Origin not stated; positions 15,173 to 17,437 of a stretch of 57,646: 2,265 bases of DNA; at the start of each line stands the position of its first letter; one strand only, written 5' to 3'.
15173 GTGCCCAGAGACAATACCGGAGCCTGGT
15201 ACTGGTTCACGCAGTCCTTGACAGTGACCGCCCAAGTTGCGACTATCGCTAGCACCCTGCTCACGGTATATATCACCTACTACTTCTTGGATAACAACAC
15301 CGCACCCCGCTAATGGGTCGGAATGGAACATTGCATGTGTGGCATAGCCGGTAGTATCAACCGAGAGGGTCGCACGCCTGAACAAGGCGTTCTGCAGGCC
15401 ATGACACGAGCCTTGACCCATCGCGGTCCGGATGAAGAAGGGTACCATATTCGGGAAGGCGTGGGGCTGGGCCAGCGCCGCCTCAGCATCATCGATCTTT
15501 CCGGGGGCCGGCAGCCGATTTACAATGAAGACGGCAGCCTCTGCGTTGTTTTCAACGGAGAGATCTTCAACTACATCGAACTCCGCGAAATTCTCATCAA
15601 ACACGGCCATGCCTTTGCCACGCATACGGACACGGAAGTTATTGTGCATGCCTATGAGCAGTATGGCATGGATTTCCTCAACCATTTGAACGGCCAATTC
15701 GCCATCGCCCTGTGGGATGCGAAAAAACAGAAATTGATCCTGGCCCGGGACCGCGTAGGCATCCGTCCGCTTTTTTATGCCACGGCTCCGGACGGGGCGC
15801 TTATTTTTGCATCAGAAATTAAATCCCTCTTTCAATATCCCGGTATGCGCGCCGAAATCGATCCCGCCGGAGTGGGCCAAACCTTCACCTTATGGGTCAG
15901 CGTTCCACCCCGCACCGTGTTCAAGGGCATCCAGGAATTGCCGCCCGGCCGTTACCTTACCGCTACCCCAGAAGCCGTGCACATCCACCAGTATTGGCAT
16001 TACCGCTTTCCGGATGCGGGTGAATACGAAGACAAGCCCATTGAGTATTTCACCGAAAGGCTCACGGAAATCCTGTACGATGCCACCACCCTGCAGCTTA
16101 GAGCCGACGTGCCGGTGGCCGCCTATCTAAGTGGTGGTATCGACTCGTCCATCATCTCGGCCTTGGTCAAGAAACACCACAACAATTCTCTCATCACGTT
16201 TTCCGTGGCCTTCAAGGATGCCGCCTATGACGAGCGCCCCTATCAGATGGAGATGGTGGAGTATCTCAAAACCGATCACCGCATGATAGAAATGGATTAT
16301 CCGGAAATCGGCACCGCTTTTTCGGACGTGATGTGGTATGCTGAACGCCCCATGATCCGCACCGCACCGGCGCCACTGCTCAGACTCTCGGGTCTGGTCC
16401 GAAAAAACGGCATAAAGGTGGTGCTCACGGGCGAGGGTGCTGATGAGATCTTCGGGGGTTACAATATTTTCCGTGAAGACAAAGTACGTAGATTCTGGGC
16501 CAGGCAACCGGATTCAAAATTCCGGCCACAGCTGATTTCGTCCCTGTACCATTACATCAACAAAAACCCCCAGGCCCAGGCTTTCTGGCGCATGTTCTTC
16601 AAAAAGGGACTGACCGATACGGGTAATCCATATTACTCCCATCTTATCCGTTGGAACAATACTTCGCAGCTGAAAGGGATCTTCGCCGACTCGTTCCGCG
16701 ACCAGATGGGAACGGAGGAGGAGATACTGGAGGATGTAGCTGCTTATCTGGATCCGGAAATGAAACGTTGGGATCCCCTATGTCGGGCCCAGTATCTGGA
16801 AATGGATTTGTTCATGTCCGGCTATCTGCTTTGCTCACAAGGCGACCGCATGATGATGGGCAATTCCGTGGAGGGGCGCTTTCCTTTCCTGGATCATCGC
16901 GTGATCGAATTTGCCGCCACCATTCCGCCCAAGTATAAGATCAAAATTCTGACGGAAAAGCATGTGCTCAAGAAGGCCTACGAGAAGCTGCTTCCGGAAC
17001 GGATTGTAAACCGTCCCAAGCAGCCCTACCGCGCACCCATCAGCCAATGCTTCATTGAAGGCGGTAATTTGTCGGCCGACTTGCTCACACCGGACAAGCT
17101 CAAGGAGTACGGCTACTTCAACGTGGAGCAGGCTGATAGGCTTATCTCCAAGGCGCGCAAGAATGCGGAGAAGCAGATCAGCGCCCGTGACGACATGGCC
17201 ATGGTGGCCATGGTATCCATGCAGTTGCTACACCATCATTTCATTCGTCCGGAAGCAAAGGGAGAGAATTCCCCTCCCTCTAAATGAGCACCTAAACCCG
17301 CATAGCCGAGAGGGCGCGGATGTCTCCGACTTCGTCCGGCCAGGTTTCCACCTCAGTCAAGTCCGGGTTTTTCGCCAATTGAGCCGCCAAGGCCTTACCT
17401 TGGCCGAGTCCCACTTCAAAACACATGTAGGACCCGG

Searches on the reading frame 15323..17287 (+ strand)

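Call 18: search_protein_families(library=pfam, proteins=[window:15323-17287:+], max_evalue=0.001)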
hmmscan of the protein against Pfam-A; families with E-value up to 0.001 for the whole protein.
window:15323-17287:+ (654 aa): 4 families
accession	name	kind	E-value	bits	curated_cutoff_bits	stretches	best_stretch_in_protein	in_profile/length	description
PF00733.27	Asn_synthase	-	1.5e-88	298.3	21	1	247-632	2-348/354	Asparagine synthase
PF13537.11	GATase_7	-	3e-46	156.9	25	1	51-170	1-122/123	Glutamine amidotransferase domain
PF13522.11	GATase_6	-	6.2e-41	139.9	27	1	36-165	1-130/130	Glutamine amidotransferase domain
PF12481.13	DUF3700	-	1.8e-06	28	27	1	76-168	80-175/228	Aluminium induced protein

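Call 42: search_protein_families(library=ncbifam, proteins=[window:15323-17287:+], max_evalue=0.00001)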
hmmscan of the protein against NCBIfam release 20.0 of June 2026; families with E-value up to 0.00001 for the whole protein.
window:15323-17287:+ (654 aa): 9 families
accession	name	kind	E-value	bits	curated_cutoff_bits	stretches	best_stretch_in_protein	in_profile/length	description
TIGR01536.1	asn_synth_AEB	equivalog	1.6e-152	509.2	267.1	1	6-569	1-517/517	asparagine synthase (glutamine-hydrolyzing)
TIGR03108.1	eps_aminotran_1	hypoth_equivalog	2.4e-134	449.4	816.9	1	5-616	1-609/628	XrtA/PEP-CTERM system amidotransferase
TIGR03104.1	trio_amidotrans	equivalog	1.7e-110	370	570.1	2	5-383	1-383/589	N-acetylglutaminylglutamine amidotransferase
NF006949.0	PRK09431.1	equivalog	2.6e-101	339.9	499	3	5-171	1-167/554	asparagine synthase B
NF033535.1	lass_lactam_cya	exception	2.4e-76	257.7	525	2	5-392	1-392/668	lasso peptide isopeptide bond-forming cyclase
NF033561.1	macrolact_Ik_Al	subfamily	8.2e-17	61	300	1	113-379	70-333/561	albusnodin/ikarugamycin family macrolactam cyclase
NF001484.0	PRK00331.1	subfamily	1.7e-13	49.8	381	1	65-172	87-201/601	isomerizing glutamine--fructose-6-phosphate transaminase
TIGR01135.1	glmS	equivalog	9.6e-13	47.5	418.05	1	65-172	86-200/607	glutamine--fructose-6-phosphate transaminase (isomerizing)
TIGR01134.1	purF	equivalog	3.5e-11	43.1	350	1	63-166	84-196/432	amidophosphoribosyltransferase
